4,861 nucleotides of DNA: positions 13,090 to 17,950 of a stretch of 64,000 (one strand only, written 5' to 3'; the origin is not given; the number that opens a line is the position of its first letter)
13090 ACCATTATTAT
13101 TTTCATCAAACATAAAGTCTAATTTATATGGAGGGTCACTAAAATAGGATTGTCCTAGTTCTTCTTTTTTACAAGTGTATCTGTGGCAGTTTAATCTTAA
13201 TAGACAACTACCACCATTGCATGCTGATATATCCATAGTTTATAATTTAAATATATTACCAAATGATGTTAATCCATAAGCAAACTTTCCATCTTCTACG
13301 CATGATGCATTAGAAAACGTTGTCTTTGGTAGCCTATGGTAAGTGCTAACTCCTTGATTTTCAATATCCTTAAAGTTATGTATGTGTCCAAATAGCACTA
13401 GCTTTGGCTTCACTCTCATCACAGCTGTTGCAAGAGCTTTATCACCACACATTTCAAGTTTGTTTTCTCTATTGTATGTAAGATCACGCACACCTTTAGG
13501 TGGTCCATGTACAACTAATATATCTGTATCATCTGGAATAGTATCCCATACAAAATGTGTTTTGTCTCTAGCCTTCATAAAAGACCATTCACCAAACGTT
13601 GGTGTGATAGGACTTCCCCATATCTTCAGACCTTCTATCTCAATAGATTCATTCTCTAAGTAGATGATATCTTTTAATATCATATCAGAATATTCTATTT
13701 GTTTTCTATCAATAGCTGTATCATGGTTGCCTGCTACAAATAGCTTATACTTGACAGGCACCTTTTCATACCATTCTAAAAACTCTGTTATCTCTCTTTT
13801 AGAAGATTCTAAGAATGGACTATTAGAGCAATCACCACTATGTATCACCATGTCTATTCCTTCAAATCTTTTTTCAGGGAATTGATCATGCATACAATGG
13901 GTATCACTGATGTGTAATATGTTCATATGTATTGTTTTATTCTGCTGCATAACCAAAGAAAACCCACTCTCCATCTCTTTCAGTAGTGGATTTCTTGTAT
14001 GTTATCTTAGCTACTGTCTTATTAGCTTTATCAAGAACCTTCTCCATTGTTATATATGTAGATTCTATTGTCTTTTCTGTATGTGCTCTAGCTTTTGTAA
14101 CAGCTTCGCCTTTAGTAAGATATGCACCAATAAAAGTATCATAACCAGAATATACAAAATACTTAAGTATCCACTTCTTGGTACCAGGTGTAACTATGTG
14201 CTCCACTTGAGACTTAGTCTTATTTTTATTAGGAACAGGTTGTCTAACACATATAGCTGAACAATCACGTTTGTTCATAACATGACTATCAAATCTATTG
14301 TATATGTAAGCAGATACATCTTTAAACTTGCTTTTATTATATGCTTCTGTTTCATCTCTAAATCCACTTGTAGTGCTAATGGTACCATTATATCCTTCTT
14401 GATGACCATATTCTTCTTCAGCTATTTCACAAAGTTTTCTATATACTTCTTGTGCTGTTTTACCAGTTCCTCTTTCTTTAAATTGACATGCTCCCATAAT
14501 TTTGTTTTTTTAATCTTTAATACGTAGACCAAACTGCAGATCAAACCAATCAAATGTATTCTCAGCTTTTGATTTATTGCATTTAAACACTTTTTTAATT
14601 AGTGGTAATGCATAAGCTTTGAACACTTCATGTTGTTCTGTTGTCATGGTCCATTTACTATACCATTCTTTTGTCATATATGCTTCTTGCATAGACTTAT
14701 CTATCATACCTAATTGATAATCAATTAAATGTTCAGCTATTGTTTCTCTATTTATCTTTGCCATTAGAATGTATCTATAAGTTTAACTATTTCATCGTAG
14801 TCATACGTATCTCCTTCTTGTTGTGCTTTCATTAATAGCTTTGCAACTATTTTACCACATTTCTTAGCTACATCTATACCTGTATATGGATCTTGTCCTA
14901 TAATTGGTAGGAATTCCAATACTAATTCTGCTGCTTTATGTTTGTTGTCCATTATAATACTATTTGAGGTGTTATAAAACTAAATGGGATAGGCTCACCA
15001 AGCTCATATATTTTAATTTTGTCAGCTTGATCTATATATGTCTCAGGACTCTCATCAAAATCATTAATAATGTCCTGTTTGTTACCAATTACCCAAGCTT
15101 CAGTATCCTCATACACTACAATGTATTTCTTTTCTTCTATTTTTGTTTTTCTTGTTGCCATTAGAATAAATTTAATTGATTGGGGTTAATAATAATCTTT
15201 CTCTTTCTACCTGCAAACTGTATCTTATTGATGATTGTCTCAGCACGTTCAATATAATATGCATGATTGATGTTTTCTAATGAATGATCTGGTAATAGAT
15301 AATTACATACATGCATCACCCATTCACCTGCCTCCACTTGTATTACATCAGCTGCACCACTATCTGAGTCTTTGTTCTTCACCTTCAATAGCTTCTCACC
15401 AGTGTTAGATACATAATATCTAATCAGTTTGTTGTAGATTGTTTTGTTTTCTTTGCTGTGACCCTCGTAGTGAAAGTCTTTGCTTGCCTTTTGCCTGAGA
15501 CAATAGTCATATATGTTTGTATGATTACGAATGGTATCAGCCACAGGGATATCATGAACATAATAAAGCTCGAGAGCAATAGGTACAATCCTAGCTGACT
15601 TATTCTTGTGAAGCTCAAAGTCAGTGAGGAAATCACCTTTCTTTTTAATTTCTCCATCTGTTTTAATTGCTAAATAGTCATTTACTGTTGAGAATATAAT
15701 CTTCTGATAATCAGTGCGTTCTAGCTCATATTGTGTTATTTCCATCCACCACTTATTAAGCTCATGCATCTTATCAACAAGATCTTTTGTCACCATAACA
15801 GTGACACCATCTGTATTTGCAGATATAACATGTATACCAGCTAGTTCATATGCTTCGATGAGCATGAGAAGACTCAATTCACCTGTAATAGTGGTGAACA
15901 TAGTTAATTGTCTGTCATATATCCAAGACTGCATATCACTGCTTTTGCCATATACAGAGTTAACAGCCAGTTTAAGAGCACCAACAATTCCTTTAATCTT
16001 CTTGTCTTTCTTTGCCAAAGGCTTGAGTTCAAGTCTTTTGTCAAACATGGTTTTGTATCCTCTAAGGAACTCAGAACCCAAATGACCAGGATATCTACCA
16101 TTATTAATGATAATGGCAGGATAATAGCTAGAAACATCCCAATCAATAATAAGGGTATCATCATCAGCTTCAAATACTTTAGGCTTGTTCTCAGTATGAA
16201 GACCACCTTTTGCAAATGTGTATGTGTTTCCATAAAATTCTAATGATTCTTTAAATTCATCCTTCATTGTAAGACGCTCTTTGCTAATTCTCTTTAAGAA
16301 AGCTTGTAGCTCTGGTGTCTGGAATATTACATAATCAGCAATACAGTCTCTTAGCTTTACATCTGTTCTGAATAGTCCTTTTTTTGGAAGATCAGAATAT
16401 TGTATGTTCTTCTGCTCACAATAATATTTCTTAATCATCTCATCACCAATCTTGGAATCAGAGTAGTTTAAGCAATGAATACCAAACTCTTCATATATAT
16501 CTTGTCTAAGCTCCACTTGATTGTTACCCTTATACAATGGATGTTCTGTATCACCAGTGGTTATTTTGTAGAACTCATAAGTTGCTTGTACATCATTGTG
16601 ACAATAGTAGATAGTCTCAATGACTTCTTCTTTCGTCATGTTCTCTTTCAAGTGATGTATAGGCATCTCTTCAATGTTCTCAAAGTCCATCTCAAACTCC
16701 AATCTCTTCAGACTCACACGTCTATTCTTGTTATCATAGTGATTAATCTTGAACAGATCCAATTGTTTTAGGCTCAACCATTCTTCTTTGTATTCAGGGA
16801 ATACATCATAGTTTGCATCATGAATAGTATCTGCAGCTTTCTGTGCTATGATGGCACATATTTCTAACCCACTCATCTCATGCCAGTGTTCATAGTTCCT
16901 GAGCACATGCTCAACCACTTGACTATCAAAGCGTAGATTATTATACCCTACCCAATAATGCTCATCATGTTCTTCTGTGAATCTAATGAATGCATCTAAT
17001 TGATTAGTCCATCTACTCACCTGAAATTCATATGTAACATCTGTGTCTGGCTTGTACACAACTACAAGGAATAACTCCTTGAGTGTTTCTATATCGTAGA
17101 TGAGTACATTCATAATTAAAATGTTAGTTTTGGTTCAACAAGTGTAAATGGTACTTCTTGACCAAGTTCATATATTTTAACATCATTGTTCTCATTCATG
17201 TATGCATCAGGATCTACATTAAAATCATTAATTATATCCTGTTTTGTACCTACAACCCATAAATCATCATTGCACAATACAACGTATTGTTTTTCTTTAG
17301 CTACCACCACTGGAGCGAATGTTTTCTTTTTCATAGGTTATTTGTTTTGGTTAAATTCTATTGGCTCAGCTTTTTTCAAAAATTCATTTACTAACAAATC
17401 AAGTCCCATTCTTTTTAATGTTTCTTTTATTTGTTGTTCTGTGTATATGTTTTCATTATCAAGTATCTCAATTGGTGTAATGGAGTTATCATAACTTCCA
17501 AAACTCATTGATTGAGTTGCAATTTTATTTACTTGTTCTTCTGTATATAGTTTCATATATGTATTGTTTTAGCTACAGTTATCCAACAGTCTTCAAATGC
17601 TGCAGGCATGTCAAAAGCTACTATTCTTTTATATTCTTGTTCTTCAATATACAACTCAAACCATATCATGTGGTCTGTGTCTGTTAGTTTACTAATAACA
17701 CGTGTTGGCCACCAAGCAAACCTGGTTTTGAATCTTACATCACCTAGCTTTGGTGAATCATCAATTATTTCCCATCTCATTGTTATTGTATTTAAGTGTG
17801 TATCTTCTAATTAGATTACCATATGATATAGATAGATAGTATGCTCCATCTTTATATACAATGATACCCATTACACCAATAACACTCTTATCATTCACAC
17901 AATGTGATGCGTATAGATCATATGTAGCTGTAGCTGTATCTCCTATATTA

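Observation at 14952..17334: Family B DNA polymerase gene bracketed by two paralogous ~70-aa genes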

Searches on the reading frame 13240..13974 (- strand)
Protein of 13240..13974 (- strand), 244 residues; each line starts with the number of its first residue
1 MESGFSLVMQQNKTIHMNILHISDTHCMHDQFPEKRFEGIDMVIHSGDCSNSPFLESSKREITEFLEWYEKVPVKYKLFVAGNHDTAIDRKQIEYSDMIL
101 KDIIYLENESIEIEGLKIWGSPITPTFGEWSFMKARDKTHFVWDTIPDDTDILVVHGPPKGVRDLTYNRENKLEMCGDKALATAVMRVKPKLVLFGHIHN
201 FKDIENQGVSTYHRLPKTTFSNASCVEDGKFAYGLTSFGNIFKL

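Call 32: search_protein_families(library=pfam, proteins=[window:13240-13974:-], max_evalue=0.001)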
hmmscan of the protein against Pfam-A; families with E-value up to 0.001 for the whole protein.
window:13240-13974:- (244 aa): 2 families
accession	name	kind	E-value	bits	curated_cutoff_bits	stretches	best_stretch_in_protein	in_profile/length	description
PF00149.33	Metallophos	-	3.5e-14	54.1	21.5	1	17-200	1-190/191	Calcineurin-like phosphoesterase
PF12850.12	Metallophos_2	-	9.2e-11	42.4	27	1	17-209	1-127/154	Calcineurin-like phosphoesterase superfamily domain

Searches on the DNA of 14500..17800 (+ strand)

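Call 6: search_dna_similar(query=window:14500-17800:+, collection=phages, mode=distant, max_rows=30)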
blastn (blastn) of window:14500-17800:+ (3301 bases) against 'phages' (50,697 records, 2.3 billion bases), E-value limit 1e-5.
No match.

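Call 78: search_rna_families(sources=[L103, window], threshold=gathering)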
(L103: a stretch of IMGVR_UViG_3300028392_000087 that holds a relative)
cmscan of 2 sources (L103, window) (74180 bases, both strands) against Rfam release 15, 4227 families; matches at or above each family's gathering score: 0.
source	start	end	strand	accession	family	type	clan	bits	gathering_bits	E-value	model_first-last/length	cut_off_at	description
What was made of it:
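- Tried and rejected: Rfam found nothing in the window or in L103 at gathering thresholds (call 78), so the L103 insertion could not be confirmed as a group I intron.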

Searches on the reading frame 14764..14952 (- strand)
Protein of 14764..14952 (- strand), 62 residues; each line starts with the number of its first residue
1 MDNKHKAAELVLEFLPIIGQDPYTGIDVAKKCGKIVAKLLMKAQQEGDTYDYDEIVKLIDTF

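Call 4: search_protein_families(library=pfam, proteins=[window:14764-14952:-], max_evalue=0.1)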
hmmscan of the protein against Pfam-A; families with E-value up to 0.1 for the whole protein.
window:14764-14952:- (62 aa): 0 families

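Call 5: search_protein_families(library=phrogs, proteins=[window:14764-14952:-], max_evalue=0.01)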
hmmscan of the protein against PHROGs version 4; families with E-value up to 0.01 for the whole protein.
window:14764-14952:- (62 aa): 0 families

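Call 85: search_protein_families(library=padloc, proteins=[window:14764-14952:-], max_evalue=0.1)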
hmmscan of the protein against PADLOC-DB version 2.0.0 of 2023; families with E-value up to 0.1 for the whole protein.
window:14764-14952:- (62 aa): 0 families
